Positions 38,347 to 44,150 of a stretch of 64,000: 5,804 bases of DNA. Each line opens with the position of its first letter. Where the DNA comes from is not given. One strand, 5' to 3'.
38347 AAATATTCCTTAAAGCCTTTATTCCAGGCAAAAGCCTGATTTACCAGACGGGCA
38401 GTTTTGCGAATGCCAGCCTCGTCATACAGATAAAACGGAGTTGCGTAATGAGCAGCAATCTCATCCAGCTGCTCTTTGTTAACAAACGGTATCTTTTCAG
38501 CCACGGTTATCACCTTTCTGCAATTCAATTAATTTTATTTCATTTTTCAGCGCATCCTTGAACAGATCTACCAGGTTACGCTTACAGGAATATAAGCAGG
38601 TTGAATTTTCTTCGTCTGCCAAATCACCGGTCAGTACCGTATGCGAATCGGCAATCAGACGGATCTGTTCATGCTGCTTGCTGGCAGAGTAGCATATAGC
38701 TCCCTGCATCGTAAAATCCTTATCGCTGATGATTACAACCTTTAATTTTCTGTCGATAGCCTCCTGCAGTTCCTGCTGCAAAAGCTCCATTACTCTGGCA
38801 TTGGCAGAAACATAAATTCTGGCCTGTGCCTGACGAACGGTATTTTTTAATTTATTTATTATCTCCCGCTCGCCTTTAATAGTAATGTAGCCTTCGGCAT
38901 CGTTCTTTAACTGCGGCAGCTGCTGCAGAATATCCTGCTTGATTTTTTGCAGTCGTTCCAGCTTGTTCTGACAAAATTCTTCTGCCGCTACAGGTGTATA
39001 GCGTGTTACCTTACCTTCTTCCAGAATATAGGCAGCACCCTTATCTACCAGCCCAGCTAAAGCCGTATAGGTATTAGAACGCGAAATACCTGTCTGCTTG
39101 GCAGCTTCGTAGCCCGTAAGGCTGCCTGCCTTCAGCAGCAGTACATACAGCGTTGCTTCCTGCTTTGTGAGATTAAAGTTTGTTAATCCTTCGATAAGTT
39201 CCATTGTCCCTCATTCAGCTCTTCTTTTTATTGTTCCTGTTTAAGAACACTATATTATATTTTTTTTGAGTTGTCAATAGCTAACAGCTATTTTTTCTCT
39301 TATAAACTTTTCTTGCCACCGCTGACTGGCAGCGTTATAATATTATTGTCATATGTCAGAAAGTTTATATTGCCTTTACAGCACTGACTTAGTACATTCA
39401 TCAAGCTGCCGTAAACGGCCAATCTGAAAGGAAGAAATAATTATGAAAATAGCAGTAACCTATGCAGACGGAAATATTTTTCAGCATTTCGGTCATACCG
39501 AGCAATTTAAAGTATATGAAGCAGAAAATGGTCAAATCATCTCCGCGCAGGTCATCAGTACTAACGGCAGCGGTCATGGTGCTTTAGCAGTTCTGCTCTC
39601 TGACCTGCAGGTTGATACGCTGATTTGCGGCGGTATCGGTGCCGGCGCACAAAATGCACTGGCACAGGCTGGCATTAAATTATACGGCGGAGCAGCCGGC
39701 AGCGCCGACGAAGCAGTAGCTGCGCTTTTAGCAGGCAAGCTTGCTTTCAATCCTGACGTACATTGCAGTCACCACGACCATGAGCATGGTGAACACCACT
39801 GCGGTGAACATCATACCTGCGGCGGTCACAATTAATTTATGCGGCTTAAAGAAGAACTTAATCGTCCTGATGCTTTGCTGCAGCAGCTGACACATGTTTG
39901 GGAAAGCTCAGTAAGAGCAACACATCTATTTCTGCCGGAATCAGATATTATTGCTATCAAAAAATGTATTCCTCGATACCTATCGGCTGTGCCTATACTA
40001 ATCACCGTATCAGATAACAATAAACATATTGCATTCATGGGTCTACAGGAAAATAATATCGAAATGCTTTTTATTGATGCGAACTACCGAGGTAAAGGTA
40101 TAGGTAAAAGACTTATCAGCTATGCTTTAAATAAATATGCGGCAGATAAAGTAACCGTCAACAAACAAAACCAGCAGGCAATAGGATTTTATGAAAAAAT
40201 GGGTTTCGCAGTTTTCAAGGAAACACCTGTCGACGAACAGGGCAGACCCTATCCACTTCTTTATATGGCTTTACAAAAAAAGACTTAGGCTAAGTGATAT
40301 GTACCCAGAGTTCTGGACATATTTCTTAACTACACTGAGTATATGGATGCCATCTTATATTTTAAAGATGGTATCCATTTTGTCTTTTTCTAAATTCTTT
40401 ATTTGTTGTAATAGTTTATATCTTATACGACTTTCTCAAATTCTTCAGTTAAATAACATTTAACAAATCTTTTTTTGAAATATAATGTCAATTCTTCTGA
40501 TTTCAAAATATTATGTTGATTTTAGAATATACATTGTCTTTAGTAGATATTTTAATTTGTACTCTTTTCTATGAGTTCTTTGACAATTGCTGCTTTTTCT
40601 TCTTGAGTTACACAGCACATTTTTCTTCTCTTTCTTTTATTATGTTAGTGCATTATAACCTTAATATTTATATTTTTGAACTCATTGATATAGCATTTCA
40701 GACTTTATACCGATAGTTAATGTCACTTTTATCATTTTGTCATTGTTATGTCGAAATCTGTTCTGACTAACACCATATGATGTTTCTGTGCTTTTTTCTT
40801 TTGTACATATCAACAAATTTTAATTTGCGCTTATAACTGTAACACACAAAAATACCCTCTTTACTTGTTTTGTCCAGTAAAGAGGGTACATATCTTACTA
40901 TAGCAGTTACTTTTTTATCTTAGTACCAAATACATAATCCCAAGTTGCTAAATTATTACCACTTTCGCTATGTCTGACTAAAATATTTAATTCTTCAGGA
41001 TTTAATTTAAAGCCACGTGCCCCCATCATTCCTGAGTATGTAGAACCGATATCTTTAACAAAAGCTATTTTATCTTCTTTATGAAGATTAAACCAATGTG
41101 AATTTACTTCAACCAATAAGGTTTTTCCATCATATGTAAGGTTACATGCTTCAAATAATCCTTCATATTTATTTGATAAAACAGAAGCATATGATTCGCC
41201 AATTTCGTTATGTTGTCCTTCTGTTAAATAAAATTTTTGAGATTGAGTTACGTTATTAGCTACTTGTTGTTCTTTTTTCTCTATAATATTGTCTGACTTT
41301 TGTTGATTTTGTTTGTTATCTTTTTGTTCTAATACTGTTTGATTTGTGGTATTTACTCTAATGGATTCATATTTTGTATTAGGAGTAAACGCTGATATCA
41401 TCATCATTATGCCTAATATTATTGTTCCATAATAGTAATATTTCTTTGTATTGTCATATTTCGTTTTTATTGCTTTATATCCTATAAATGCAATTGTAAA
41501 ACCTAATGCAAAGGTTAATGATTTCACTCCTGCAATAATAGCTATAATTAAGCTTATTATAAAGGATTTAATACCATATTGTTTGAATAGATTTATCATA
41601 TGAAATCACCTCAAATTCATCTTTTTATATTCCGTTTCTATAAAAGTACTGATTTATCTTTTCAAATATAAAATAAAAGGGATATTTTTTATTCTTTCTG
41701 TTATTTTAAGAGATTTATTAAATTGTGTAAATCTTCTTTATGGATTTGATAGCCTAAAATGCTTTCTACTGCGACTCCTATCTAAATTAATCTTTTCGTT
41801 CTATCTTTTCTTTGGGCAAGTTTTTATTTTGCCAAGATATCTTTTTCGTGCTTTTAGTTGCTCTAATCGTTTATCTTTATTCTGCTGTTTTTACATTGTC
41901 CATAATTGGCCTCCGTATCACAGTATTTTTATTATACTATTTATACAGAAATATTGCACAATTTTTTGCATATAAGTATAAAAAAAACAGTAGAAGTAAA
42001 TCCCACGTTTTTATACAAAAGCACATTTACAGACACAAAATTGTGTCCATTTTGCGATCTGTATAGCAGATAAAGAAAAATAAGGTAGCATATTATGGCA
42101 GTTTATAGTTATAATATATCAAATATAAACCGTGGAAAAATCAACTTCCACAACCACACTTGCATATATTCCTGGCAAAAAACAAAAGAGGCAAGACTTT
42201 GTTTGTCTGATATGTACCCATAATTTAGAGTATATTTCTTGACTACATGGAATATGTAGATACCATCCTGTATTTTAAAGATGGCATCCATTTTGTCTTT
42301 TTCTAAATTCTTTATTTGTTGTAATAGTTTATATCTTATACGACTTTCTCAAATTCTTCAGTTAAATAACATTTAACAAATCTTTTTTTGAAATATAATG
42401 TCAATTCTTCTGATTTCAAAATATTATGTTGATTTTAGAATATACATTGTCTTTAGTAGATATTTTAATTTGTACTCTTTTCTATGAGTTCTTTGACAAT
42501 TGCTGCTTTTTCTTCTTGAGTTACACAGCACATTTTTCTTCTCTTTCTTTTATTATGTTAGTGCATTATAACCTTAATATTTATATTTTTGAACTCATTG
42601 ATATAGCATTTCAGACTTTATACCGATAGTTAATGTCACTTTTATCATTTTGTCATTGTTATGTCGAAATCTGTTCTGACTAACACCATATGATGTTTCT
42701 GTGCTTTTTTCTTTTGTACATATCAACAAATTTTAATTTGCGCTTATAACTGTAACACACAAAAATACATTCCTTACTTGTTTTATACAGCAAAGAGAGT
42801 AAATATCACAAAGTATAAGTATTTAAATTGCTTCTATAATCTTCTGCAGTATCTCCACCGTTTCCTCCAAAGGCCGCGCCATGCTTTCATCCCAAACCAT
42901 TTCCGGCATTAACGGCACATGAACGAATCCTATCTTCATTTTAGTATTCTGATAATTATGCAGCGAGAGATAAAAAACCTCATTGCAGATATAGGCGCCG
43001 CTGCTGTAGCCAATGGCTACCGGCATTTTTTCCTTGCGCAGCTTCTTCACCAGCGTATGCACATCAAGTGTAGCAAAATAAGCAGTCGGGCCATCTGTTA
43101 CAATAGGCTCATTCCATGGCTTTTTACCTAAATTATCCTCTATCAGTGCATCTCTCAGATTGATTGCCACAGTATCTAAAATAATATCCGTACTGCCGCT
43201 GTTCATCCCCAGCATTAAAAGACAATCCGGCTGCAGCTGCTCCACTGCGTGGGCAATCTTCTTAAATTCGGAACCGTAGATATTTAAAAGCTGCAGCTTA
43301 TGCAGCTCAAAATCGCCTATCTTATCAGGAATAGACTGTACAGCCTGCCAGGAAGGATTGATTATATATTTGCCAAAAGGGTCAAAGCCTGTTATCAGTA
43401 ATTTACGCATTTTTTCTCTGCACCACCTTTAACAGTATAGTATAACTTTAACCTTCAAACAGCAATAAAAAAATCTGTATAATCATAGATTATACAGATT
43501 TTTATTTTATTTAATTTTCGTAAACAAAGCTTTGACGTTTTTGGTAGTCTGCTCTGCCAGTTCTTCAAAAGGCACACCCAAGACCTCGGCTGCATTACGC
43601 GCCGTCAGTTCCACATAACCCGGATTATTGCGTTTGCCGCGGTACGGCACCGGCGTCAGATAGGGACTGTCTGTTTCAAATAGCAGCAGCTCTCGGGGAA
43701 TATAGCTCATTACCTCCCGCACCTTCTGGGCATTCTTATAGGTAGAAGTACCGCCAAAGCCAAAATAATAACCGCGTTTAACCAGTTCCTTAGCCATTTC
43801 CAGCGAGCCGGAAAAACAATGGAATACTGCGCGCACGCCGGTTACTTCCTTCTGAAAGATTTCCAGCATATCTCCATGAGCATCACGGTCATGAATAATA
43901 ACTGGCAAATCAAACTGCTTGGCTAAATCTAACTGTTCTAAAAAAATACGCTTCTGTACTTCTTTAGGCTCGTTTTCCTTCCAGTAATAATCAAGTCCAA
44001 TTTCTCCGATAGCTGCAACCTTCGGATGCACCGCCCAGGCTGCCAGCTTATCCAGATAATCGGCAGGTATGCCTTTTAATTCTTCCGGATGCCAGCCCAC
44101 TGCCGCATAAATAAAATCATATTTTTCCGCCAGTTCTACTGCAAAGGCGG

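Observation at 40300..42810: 483-bp perfect direct repeat bracketing a 1.9-kb AT-rich insertion that carries one membrane-protein gene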

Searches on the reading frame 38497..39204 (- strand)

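Call 7: search_protein_families(library=pfam, proteins=[window:38497-39204:-], max_evalue=0.01)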
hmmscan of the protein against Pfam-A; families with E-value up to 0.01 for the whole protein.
window:38497-39204:- (235 aa): 2 families
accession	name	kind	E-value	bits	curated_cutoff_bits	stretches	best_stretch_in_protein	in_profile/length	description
PF01978.25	TrmB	-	3.7e-13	49.6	25.6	1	7-74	1-67/68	Sugar-specific transcriptional regulator TrmB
PF11495.14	Regulator_TrmB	-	1.1e-07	31.8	22.2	1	108-188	4-81/233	Archaeal transcriptional regulator TrmB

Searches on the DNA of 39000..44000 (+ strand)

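Call 6: search_rna_families(source=window, start=39000, end=44000, threshold=evalue, max_evalue=1)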
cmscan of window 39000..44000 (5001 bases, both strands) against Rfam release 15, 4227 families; matches with E-value up to 1: 2.
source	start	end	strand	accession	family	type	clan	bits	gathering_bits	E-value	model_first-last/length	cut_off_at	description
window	43815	43865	-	RF01388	isrD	Gene; sRNA;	-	23.6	37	0.2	1-51/51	no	isrD Hfq binding RNA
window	41792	41838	-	RF02098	DGCR5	Gene; lncRNA;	-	22.3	50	0.85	1-49/49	no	DiGeorge syndrome critical region gene 5 conserved region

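Call 9: search_dna_similar(query=window:40280-42810:+, collection=plasmids, mode=distant, max_evalue=0.001)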
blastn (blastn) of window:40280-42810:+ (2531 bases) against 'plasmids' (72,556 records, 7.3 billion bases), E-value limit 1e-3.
Records with a match: 5; places in all: 5; records where one place covers at least 80% of the query: 0.
Best place of each record, by identity: 60-80% 5.
By first word of the organism name: Finegoldia 2; Ligilactobacillus 1; Flavonifractor 1; Butyrivibrio 1.
By predicted mobility (MOB-suite, as given by PLSDB): non-mobilizable 3; mobilizable 2.
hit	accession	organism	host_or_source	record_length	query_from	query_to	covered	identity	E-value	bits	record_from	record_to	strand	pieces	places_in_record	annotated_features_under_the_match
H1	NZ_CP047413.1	Ligilactobacillus salivarius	Equus caballus,Isolated and purified ...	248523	16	2265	24%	75.0%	1e-17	409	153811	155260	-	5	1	IS3 family transposase | helix-turn-helix domain-containing protein | hypothetical protein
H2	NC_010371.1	Finegoldia magna ATCC 29328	-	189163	16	2265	23%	76.4%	3e-18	422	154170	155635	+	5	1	IS3 family transposase | helix-turn-helix domain-containing protein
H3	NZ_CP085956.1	Finegoldia magna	-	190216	16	2265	23%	76.4%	3e-18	422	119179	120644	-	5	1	IS3 family transposase | helix-turn-helix domain-containing protein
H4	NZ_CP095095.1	Flavonifractor plautii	Homo sapiens,isolate,feces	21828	13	615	10%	72.8%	6e-8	134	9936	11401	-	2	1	IS3 family transposase | helix-turn-helix domain-containing protein | hypothetical protein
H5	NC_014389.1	Butyrivibrio proteoclasticus B316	-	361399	16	140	5%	70.6%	1e-4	58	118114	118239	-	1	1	none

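Call 10: search_dna_similar(query=window:40280-42810:+, collection=phages, mode=distant, max_evalue=0.001)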
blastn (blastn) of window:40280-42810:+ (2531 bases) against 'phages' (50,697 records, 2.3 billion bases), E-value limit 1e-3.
Records with a match: 2; places in all: 2; records where one place covers at least 80% of the query: 0.
Best place of each record, by identity: 60-80% 2.
By first word of the organism name: Streptococcus 1; phage 1.
By host as written in the record: Streptococcus dysgalactiae ATCC_27957 1; - 1.
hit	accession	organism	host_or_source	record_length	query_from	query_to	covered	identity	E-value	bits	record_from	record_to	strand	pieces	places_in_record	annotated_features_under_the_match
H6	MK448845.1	Streptococcus phage Javan118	Streptococcus dysgalactiae ATCC_27957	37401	15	2058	10%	74.7%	5e-16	169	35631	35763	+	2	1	mobile element protein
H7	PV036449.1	phage NatCom_35866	human feces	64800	16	102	3%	77.5%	2e-8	69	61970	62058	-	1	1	hypothetical protein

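Call 12: get_annotated_region(hit=H2, flank=1500)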
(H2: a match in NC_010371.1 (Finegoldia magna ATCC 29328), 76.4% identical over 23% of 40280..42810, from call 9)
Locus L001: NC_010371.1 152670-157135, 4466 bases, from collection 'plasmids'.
description: Finegoldia magna ATCC 29328 plasmid pFMC, complete sequence
organism: Finegoldia magna ATCC 29328 (NCBI taxid 334413)
taxonomy: Bacteria; Bacillota; Tissierellia; Tissierellales; Peptoniphilaceae; Finegoldia; Finegoldia magna; Finegoldia magna ATCC 29328
host: -; source: -; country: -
typing (MOB-suite, as given by PLSDB): mobilizable; replicon rep_cluster_1411; relaxase MOBP
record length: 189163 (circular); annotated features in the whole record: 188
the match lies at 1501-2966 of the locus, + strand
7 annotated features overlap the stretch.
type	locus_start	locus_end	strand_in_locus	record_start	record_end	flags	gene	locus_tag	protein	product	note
CDS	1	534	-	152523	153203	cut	-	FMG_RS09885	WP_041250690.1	transposase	-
CDS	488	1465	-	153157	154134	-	-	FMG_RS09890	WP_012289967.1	transposase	-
CDS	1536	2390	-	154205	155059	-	-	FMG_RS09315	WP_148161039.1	IS3 family transposase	-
CDS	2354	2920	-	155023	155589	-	-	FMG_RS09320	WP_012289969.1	helix-turn-helix domain-containing protein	-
CDS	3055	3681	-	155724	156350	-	-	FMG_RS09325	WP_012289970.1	nuclease-related domain-containing protein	-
CDS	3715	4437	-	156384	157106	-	-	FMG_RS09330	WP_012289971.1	hypothetical protein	-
CDS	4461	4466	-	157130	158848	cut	-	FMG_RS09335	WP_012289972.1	LPXTG cell wall anchor domain-containing protein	-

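Call 13: get_annotated_region(hit=H4, flank=1500)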
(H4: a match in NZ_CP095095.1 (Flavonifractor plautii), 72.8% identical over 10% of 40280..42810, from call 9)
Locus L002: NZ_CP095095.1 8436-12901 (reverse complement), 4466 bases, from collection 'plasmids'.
description: Flavonifractor plautii strain VE303-08 plasmid unnamed, complete sequence
organism: Flavonifractor plautii (NCBI taxid 292800)
taxonomy: Bacteria; Bacillota; Clostridia; Eubacteriales; Oscillospiraceae; Flavonifractor; Flavonifractor plautii
host: -; source: Homo sapiens,isolate,feces; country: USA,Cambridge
typing (MOB-suite, as given by PLSDB): non-mobilizable
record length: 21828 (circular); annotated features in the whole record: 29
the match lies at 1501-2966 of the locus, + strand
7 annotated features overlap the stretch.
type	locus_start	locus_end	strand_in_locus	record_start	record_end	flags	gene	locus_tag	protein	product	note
CDS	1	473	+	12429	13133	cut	-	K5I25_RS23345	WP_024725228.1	DUF4367 domain-containing protein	-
CDS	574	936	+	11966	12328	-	-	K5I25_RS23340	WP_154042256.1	hypothetical protein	-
CDS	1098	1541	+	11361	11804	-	-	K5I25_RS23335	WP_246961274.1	hypothetical protein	-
CDS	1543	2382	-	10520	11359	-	-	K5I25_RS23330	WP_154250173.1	IS3 family transposase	-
CDS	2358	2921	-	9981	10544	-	-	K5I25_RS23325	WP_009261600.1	helix-turn-helix domain-containing protein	-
CDS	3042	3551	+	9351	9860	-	-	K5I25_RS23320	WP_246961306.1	phage tail tip lysozyme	-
CDS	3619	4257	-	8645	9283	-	-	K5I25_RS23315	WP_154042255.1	hypothetical protein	-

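Call 14: get_annotated_region(hit=H6, flank=2500)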
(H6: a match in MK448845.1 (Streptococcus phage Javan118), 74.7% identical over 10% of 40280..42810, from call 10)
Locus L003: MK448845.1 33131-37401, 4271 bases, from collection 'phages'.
description: Streptococcus phage Javan118, complete genome.
organism: Streptococcus phage Javan118 (NCBI taxid 2547987)
taxonomy: Viruses; Duplodnaviria; Heunggongvirae; Uroviricota; Caudoviricetes
host: Streptococcus dysgalactiae ATCC_27957; source: -; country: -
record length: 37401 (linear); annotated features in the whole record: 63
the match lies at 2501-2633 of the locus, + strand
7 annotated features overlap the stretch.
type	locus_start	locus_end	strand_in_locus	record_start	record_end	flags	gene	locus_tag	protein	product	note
CDS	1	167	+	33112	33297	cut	-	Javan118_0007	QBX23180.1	hypothetical protein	-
CDS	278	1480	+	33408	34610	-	-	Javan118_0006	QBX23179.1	peptidoglycan hydrolase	-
CDS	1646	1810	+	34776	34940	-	-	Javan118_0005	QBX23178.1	hypothetical protein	-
CDS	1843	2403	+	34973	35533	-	-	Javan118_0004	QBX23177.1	hypothetical protein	-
CDS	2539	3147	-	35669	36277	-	-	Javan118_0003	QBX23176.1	mobile element protein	-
CDS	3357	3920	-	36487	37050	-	-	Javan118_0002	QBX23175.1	mobile element protein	-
CDS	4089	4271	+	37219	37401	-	-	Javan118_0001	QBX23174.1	paratox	-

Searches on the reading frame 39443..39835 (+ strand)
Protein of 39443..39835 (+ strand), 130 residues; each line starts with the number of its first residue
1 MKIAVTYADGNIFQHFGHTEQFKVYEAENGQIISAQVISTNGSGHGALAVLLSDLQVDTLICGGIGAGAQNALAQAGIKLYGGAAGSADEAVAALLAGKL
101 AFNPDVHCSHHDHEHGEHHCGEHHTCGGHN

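Call 7: search_protein_families(library=pfam, proteins=[window:39443-39835:+], max_evalue=0.01)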
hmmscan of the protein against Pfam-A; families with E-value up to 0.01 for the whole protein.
window:39443-39835:+ (130 aa): 1 family
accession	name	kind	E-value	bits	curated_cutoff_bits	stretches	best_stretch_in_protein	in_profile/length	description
PF02579.22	Nitro_FeMo-Co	-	3.8e-20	72.4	26.3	1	9-96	2-93/94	Dinitrogenase iron-molybdenum cofactor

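Call 61: find_encoding_contigs(protein=window:39443-39835:+, flank=4000, max_places=10)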
Protein window:39443-39835:+ (130 aa): 4 contigs read that carry it; 1 place shown.
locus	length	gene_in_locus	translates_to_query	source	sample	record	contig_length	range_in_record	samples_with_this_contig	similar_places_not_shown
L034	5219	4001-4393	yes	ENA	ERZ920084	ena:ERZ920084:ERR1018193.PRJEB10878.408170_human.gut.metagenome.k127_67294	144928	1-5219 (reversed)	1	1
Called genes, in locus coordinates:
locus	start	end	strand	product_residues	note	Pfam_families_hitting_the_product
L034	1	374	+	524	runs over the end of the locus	PF00654:Voltage_CLC, PF02080:TrkA_C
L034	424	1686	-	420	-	PF03313:SDH_alpha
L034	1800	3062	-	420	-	PF00278:Orn_DAP_Arg_deC, PF02784:Orn_Arg_deC_N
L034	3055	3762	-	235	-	PF01978:TrmB, PF11495:TrmB_EBD_N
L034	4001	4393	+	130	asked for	PF02579:Nitro_FeMo-Co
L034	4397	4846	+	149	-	PF00583:Acetyltransf_1, PF13508:Acetyltransf_7, PF13673:Acetyltransf_10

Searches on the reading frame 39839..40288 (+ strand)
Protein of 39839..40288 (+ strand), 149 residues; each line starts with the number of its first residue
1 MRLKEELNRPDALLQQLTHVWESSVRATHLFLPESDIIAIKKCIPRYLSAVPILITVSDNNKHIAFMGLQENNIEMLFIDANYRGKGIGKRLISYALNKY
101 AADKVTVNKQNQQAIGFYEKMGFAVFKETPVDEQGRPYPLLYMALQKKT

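Call 7: search_protein_families(library=pfam, proteins=[window:39839-40288:+], max_evalue=0.01)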
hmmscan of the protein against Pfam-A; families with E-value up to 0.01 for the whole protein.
window:39839-40288:+ (149 aa): 6 families
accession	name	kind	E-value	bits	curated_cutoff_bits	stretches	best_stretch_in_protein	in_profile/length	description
PF13673.13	Acetyltransf_10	-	3.4e-15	56.6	23.6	1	58-129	37-112/128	Acetyltransferase (GNAT) domain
PF13508.13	Acetyltransf_7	-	1.4e-13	51.5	27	1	57-124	8-83/84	Acetyltransferase (GNAT) domain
PF00583.31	Acetyltransf_1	-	9.8e-13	48.8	20.7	1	54-123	36-116/116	Acetyltransferase (GNAT) family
PF14542.12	Acetyltransf_CG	-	8.7e-05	23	30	1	60-108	8-61/80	GCN5-related N-acetyl-transferase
PF08445.16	FR47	-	0.00012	22.4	22.1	1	70-128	20-82/86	FR47-like protein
PF13527.13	Acetyltransf_9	-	0.0069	16.8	25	0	80-125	81-126/127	Acetyltransferase (GNAT) domain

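Call 20: find_encoding_contigs(protein=window:39839-40288:+, flank=6000, max_places=10)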
Protein window:39839-40288:+ (149 aa): 7 contigs read that carry it; 4 places shown.
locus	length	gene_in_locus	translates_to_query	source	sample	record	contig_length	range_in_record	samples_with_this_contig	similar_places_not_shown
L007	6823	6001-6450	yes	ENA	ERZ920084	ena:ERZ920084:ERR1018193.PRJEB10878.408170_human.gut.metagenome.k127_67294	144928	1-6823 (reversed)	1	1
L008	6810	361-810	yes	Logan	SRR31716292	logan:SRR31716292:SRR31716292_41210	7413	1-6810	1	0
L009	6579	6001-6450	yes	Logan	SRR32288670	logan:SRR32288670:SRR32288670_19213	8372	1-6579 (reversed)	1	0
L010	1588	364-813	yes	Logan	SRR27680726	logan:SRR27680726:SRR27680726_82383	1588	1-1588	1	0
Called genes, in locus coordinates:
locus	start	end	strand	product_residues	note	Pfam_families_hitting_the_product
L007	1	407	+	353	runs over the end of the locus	PF04055:Radical_SAM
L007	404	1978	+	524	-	PF00654:Voltage_CLC, PF02080:TrkA_C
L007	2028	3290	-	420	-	PF03313:SDH_alpha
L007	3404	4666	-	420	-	PF00278:Orn_DAP_Arg_deC, PF02784:Orn_Arg_deC_N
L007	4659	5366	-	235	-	PF01978:TrmB, PF11495:TrmB_EBD_N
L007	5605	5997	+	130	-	PF02579:Nitro_FeMo-Co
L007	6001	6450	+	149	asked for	PF00583:Acetyltransf_1, PF13508:Acetyltransf_7, PF13673:Acetyltransf_10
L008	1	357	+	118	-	?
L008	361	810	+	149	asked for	PF00583:Acetyltransf_1, PF13508:Acetyltransf_7, PF13673:Acetyltransf_10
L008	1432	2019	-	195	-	PF01470:Peptidase_C15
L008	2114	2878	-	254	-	PF01026:TatD_DNase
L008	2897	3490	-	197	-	-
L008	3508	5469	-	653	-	PF00133:tRNA-synt_1, PF01406:tRNA-synt_1e (weak), PF09334:tRNA-synt_1g, PF09334:tRNA-synt_1g, PF00133:tRNA-synt_1, PF08264:Anticodon_1, PF19303:Anticodon_3, PF01588:tRNA_bind, +1 more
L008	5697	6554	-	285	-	PF00590:TP_methylase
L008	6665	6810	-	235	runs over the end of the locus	PF10294:Methyltransf_16 (weak), PF02475:TRM5-TYW2_MTfase (weak), PF06325:PrmA (weak), PF03602:Cons_hypoth95, PF05175:MTS, PF13649:Methyltransf_25, PF13847:Methyltransf_31, PF08241:Methyltransf_11, +2 more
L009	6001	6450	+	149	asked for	PF00583:Acetyltransf_1, PF13508:Acetyltransf_7, PF13673:Acetyltransf_10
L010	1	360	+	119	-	?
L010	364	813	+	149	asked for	PF00583:Acetyltransf_1, PF13508:Acetyltransf_7, PF13673:Acetyltransf_10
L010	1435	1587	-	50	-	?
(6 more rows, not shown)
